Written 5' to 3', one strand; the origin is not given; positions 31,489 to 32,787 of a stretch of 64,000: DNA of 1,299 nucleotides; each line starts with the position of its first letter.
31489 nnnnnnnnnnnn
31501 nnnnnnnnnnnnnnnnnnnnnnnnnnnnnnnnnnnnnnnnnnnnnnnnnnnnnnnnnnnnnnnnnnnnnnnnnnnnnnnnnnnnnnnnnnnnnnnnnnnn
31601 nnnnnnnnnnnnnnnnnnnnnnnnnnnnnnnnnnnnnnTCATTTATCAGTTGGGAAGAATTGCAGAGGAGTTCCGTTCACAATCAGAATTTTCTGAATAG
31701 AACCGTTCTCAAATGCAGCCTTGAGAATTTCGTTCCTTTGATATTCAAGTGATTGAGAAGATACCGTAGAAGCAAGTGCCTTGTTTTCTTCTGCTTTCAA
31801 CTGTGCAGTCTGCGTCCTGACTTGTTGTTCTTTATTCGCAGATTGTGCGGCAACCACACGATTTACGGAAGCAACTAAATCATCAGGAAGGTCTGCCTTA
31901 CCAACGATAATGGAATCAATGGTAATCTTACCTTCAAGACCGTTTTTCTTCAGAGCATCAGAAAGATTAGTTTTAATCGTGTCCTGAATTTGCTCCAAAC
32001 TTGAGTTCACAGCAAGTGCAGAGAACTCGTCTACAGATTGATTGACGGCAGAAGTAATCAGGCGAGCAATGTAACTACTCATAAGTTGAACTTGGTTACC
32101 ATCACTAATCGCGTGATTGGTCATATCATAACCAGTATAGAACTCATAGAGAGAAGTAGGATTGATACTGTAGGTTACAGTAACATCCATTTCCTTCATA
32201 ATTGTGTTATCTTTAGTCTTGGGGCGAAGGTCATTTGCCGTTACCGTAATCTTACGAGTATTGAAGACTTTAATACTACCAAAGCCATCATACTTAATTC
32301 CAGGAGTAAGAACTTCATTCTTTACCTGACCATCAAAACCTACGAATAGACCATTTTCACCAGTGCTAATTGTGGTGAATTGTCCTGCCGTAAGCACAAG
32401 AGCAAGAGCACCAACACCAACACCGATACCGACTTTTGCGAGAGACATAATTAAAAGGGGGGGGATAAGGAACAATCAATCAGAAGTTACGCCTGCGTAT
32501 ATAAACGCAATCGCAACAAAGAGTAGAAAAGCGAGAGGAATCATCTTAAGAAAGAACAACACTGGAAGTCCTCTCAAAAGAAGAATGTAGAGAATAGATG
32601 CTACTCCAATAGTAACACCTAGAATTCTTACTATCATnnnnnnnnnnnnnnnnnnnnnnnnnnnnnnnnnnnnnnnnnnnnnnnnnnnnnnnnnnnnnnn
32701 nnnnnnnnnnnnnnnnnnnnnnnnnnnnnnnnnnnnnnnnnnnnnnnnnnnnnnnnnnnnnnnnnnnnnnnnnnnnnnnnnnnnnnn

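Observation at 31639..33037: Membrane cluster: SPFH/prohibitin-like protein, prepilin-type peptide and two small TM proteins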

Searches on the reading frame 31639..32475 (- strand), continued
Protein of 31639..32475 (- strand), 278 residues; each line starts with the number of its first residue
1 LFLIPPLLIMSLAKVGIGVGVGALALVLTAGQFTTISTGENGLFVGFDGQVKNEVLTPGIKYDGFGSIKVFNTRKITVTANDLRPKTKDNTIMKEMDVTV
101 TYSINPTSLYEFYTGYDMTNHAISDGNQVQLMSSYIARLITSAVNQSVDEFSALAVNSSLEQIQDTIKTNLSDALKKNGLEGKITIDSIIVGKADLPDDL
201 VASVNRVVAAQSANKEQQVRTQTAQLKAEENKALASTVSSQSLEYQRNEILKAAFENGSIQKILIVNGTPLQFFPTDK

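Call 80: find_homologous_proteins(query=window:31642-32448:-, max_evalue=0.00001)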
Query window:31642-32448:- (269 aa): 202 proteins with E <= 0.00001 among 1956 candidates; the best 120 are listed.
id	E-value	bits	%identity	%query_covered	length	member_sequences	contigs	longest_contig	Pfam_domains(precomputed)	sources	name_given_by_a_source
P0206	6.8e-161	551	97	100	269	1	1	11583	PF01145.32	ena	-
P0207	8.2e-161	551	97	100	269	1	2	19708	PF01145.32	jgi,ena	jgi:hypothetical protein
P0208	1.8e-156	537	94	100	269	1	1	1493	PF01145.32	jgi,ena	-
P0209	1.7e-155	533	94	100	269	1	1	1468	PF01145.32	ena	-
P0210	4.2e-155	532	93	100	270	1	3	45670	PF01145.32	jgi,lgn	-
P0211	5.1e-152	522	90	100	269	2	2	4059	PF01145.32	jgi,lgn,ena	jgi:regulator of protease activity HflC (stomatin/prohibitin superfamily)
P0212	2.2e-151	520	91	100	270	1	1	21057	PF01145.32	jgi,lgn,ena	-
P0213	5.3e-151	519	90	100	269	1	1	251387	PF01145.32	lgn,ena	-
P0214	1.4e-150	517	89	100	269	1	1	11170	PF01145.32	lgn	-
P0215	5.1e-150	515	89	100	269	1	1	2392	PF01145.32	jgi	jgi:regulator of protease activity HflC (stomatin/prohibitin superfamily)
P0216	1.3e-149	514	89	100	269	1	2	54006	PF01145.32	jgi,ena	jgi:regulator of protease activity HflC (stomatin/prohibitin superfamily)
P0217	7.4e-149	512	90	100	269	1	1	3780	PF01145.32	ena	-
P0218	2.8e-148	510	89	100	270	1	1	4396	PF01145.32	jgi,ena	-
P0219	3.3e-148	510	88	100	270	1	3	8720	PF01145.32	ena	-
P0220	6.0e-148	509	88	100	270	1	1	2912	PF01145.32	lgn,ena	-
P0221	7.0e-148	508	87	100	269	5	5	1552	PF01145.32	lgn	-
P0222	8.3e-148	508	89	99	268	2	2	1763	PF01145.32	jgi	jgi:regulator of protease activity HflC (stomatin/prohibitin superfamily)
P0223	1.1e-147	508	88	100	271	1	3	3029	PF01145.32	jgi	-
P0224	2.1e-147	507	88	100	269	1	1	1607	PF01145.32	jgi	jgi:regulator of protease activity HflC (stomatin/prohibitin superfamily)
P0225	2.2e-147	507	88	100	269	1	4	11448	PF01145.32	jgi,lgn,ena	jgi:regulator of protease activity HflC (stomatin/prohibitin superfamily)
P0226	2.7e-147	507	90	93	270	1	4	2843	PF01145.32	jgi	jgi:regulator of protease activity HflC (stomatin/prohibitin superfamily)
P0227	3.2e-147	506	88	100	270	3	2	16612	PF01145.32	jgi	jgi:regulator of protease activity HflC (stomatin/prohibitin superfamily)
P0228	4.2e-147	506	89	100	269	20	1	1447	PF01145.32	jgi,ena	jgi:regulator of protease activity HflC (stomatin/prohibitin superfamily)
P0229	5.2e-147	506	87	100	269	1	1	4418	PF01145.32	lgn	-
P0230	7.3e-147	505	87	100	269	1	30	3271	PF01145.32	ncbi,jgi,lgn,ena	jgi:regulator of protease activity HflC (stomatin/prohibitin superfamily)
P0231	7.3e-147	505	87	100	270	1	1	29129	PF01145.32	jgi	jgi:regulator of protease activity HflC (stomatin/prohibitin superfamily)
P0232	1.5e-146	504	87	100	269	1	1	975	PF01145.32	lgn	-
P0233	1.6e-146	504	87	100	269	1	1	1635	PF01145.32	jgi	-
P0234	2.1e-146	504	87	100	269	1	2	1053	PF01145.32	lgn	-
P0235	2.4e-146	503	87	100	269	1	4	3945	PF01145.32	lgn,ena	-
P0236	2.8e-146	503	90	92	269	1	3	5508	PF01145.32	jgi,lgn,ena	jgi:regulator of protease activity HflC (stomatin/prohibitin superfamily)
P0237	5.5e-146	502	87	100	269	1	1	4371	PF01145.32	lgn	-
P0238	8.3e-146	502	87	100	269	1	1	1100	PF01145.32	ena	-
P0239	9.2e-146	502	89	92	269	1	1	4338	PF01145.32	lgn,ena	-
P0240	1.1e-145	501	87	100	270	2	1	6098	PF01145.32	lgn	-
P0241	3.6e-145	500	87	99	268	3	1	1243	PF01145.32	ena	-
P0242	8.6e-145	498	86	100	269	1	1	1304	PF01145.32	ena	-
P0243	1.1e-144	498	86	100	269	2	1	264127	PF01145.32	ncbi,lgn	-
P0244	2.6e-144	497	86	100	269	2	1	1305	PF01145.32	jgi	-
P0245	3.0e-144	497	87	99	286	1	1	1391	PF01145.32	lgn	-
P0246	5.0e-144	496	87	100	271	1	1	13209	PF01145.32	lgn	-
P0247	5.9e-144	496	87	99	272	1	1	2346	PF01145.32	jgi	jgi:hypothetical protein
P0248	3.0e-143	493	86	100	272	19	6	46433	PF01145.32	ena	-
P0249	5.3e-143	492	87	99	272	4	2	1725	PF01145.32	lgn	-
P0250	9.9e-143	492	91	95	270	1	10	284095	PF01145.32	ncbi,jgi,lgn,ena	jgi:hypothetical protein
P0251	1.4e-142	491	87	99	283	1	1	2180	PF01145.32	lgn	-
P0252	5.3e-142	489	86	99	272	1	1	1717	PF01145.32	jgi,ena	jgi:hypothetical protein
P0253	8.6e-142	489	86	99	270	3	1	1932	PF01145.32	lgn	-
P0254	4.0e-141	486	85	99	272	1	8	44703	PF01145.32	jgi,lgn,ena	jgi:hypothetical protein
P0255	5.6e-141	486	85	99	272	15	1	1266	PF01145.32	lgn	-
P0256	6.0e-141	486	85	99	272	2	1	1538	PF01145.32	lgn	-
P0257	3.8e-139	480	84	99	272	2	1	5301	PF01145.32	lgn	-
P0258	8.1e-139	479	85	99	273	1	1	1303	PF01145.32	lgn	-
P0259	1.5e-138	478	83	99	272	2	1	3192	PF01145.32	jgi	-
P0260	2.3e-138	477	83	100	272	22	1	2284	PF01145.32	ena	-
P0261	2.5e-138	477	84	100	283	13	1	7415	PF01145.32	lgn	-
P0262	4.9e-138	476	88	95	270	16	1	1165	PF01145.32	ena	-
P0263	4.7e-137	473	84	92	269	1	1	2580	PF01145.32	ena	-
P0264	7.6e-137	472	84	100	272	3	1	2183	PF01145.32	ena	-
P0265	2.2e-136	471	87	93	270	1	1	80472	PF01145.32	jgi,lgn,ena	jgi:regulator of protease activity HflC (stomatin/prohibitin superfamily)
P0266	6.2e-136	469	86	93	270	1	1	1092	PF01145.32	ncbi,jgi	jgi:regulator of protease activity HflC (stomatin/prohibitin superfamily)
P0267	7.6e-136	469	86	95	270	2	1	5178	PF01145.32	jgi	-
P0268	1.0e-135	469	84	98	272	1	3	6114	PF01145.32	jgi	jgi:regulator of protease activity HflC (stomatin/prohibitin superfamily)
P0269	1.4e-134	465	81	100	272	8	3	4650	PF01145.32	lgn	-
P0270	2.3e-134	464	85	95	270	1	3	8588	PF01145.32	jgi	jgi:regulator of protease activity HflC (stomatin/prohibitin superfamily)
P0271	4.2e-134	463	85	95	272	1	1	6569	PF01145.32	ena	-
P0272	4.5e-134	463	86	95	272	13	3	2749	PF01145.32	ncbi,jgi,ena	jgi:hypothetical protein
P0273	9.1e-134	462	81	92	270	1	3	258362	PF01145.32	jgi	jgi:regulator of protease activity HflC (stomatin/prohibitin superfamily)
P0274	4.5e-133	460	84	95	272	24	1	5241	PF01145.32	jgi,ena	jgi:hypothetical protein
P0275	6.4e-133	459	80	99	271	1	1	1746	PF01145.32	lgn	-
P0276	7.0e-133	459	79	99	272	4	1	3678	PF01145.32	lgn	-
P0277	9.8e-133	459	84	97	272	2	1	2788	PF01145.32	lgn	-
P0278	7.1e-132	456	79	100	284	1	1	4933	PF01145.32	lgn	-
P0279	1.2e-131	455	78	99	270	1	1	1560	PF01145.32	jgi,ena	jgi:regulator of protease activity HflC (stomatin/prohibitin superfamily)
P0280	1.5e-131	455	83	97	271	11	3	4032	PF01145.32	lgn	-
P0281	4.0e-131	454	80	99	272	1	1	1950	PF01145.32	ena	-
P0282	1.1e-130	452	79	99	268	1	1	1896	PF01145.32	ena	-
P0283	7.4e-130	449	81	97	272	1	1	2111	PF01145.32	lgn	-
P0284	2.4e-129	448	79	99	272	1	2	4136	PF01145.32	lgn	-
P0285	2.6e-129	448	78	99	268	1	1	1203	PF01145.32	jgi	jgi:regulator of protease activity HflC (stomatin/prohibitin superfamily)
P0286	4.4e-128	444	79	98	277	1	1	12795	PF01145.32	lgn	-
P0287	1.2e-127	442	82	95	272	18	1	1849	PF01145.32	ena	-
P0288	2.5e-127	441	78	97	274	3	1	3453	PF01145.32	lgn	-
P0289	3.0e-127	441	84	87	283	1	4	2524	PF01145.32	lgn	-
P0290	3.6e-127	441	75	99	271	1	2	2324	PF01145.32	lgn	-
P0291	4.3e-127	440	78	99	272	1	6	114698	PF01145.32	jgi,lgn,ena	jgi:hypothetical protein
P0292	2.0e-126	438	77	100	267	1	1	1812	PF01145.32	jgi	jgi:regulator of protease activity HflC (stomatin/prohibitin superfamily)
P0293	3.4e-126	438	77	91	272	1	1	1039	PF01145.32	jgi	jgi:regulator of protease activity HflC (stomatin/prohibitin superfamily)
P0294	9.2e-126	436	76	99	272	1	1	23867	PF01145.32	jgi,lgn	jgi:regulator of protease activity HflC (stomatin/prohibitin superfamily)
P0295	9.5e-125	433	77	92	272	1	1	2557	PF01145.32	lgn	-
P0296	1.9e-124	432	76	99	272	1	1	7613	PF01145.32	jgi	jgi:regulator of protease activity HflC (stomatin/prohibitin superfamily)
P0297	2.3e-124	432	76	99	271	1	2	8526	PF01145.32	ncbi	-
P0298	2.5e-124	431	77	91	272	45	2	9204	PF01145.32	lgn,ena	-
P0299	3.4e-124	431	77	98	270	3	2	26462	PF01145.32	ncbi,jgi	jgi:hypothetical protein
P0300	3.8e-124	431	76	100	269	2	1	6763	PF01145.32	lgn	-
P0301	4.0e-124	431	76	99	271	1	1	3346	PF01145.32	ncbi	-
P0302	8.5e-124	430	76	99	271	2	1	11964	PF01145.32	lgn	-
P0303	2.2e-123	428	78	93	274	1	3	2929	PF01145.32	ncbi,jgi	jgi:hypothetical protein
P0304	2.4e-123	428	78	96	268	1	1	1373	PF01145.32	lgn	-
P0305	3.7e-123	428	76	92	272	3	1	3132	PF01145.32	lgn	-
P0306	6.6e-123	427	78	93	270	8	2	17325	PF01145.32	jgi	jgi:hypothetical protein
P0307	8.5e-123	426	78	100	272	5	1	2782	PF01145.32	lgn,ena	-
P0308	1.0e-122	426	75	99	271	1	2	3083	PF01145.32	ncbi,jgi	jgi:regulator of protease activity HflC (stomatin/prohibitin superfamily)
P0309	1.9e-122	425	75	100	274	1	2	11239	PF01145.32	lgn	-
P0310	3.0e-122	425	78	97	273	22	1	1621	PF01145.32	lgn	-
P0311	5.7e-122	424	76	95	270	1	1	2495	PF01145.32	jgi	jgi:hypothetical protein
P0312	9.2e-122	423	77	96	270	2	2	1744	PF01145.32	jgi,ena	jgi:hypothetical protein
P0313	2.1e-121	422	74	99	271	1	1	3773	PF01145.32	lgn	-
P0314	3.3e-121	421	75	99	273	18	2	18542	PF01145.32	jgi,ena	-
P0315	6.0e-121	420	73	99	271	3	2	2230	PF01145.32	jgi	jgi:hypothetical protein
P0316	7.8e-121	420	75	99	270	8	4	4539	PF01145.32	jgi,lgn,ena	-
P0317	6.7e-120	417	77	95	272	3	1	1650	PF01145.32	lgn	-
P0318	7.9e-119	413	77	96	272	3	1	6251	PF01145.32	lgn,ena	-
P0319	3.5e-118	411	73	99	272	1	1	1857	PF01145.32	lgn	-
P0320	4.7e-118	411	74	99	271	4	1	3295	PF01145.32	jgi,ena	jgi:regulator of protease activity HflC (stomatin/prohibitin superfamily)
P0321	5.8e-118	411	71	99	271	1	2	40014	PF01145.32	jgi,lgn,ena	jgi:regulator of protease activity HflC (stomatin/prohibitin superfamily)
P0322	1.1e-117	410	73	100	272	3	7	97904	PF01145.32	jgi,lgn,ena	jgi:regulator of protease activity HflC (stomatin/prohibitin superfamily)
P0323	1.5e-116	406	70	99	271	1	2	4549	PF01145.32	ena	-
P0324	1.7e-116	406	70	99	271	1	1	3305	PF01145.32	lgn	-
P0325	4.4e-116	404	73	97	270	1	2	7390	PF01145.32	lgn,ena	-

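Call 83: search_protein_families(library=padloc, proteins=[window:31642-32448:-], max_evalue=0.01)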
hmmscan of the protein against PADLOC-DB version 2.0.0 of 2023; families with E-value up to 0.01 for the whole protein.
window:31642-32448:- (269 aa): 0 families

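Call 87: predict_structure(alignment_id=A4)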
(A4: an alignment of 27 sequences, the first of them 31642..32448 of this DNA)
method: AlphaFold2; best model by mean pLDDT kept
length: 269 residues; sequences in the alignment: 27
mean_pLDDT: 66.8   pTM: 0.47
mean pLDDT of the five models: 66.8, 62.1, 56.4, 49.3, 46.9
residues with pLDDT >= 90: 4; 70-90: 126; 50-70: 77; < 50: 62
segments of 3 or more residues with pLDDT < 50: 1-22, 29-31, 98-109, 111-114, 253-263, 265-269
pLDDT, mean of each block of 10 residues (from residue 1): 46 45 48 52 54 53 62 84 84 65 48 53 75 87 85 89 83 78 83 82 81 82 65 65 62 46 45
secondary structure, 60 per line:
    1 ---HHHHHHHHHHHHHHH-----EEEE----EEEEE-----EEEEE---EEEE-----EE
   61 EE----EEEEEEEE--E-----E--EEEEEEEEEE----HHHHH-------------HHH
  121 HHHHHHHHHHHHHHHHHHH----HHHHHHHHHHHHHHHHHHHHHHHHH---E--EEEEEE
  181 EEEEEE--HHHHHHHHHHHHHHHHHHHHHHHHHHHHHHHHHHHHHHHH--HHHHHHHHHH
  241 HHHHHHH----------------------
elements in order: H4-18 E24-27 E32-36 E42-46 E50-53 E59-62 E67-74 E86-95 H100-104 H118-139 H144-168 E175-186 H189-228 H231-247

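Call 89: fold_search(model_id=the predicted structure, library=pdb)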
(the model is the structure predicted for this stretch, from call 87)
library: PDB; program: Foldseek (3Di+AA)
matches with E <= 10: 255; with E <= 0.001: 59
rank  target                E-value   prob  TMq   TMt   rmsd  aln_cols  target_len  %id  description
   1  9cz2_XA               7.2e-11  1.00  0.52  0.51  10.4       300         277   16  Cryo-EM structure of a nautilus-like HflK/C assembly in complex with FtsH AAA protease (released 2024-11-13)
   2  8rrh_B                7.2e-11  1.00  0.49  0.45  14.9       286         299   17  The human prohibitin complex (released 2024-12-18)
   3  7vhq_E                9.7e-11  1.00  0.53  0.54   7.8       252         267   17  Structural insights into the membrane microdomain organization by SPFH family proteins (released 2022-01-19)
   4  9o9z_a                2.0e-10  1.00  0.51  0.52  11.6       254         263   16  The human PHB1/2 complex (closed) (released 2025-10-22)
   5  9vvj_A                1.7e-09  1.00  0.43  0.39  12.1       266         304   17  Cryo-EM structure of the erlin1/2 complex purified using DDM and GDN (released 2026-03-25)
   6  8rrh_A                2.2e-09  1.00  0.47  0.46  10.0       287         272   15  The human prohibitin complex (released 2024-12-18)
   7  9o9z_A                3.7e-09  1.00  0.54  0.60  11.0       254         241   12  The human PHB1/2 complex (closed) (released 2025-10-22)
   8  7wi3_B                4.1e-09  1.00  0.52  0.51   7.9       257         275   16  Cryo-EM structure of E.Coli FtsH-HflkC AAA protease complex (released 2022-06-01)
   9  9paw_XA               5.6e-09  1.00  0.48  0.50  15.3       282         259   16  Cryo-EM structure of the engineered HflK/C variant stabilized in the closed conformation via disulfide bond crosslink (released 2026-03-04)
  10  9paw_XC               6.3e-09  1.00  0.48  0.50  18.1       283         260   15  Cryo-EM structure of the engineered HflK/C variant stabilized in the closed conformation via disulfide bond crosslink (released 2026-03-04)
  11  9z7u_B                7.5e-09  1.00  0.50  0.49  13.0       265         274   16  Human Stomatin - C8 Symmetry (released 2026-02-25)
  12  7vhq_G                1.1e-08  1.00  0.54  0.50   7.2       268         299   18  Structural insights into the membrane microdomain organization by SPFH family proteins (released 2022-01-19)
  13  9vvj_a                1.6e-08  1.00  0.47  0.42  11.7       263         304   17  Cryo-EM structure of the erlin1/2 complex purified using DDM and GDN (released 2026-03-25)
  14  9o9u_A                2.3e-08  1.00  0.46  0.43  11.9       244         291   16  The Erlin1/2 complex (released 2025-10-22)
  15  9z7u_C                2.6e-08  1.00  0.49  0.48  12.9       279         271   16  Human Stomatin - C8 Symmetry (released 2026-02-25)
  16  7wi3_A                3.4e-08  1.00  0.52  0.49   7.6       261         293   15  Cryo-EM structure of E.Coli FtsH-HflkC AAA protease complex (released 2022-06-01)
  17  7wi3_C                3.4e-08  1.00  0.45  0.43   8.9       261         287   17  Cryo-EM structure of E.Coli FtsH-HflkC AAA protease complex (released 2022-06-01)
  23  7wi3_D                1.8e-07  1.00  0.47  0.44  14.2       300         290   15  Cryo-EM structure of E.Coli FtsH-HflkC AAA protease complex (released 2022-06-01)
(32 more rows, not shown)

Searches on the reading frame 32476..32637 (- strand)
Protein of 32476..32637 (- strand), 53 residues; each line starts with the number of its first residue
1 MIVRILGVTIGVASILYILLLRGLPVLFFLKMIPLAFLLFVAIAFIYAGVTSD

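Call 3: search_protein_families(library=pfam, proteins=[window:32476-32637:-], max_evalue=1)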
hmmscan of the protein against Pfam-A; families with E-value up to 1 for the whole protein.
window:32476-32637:- (53 aa): 0 families

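Call 4: search_protein_families(library=phrogs, proteins=[window:32476-32637:-], max_evalue=0.1)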
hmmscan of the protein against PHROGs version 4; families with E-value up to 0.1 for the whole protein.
window:32476-32637:- (53 aa): 0 families

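Call 5: search_protein_families(library=ncbifam, proteins=[window:32476-32637:-], max_evalue=1)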
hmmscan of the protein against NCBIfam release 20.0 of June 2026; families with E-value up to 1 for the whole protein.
window:32476-32637:- (53 aa): 0 families

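Call 83: search_protein_families(library=padloc, proteins=[window:32476-32637:-], max_evalue=0.01)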
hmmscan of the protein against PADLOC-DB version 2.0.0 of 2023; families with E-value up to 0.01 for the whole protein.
window:32476-32637:- (53 aa): 0 families
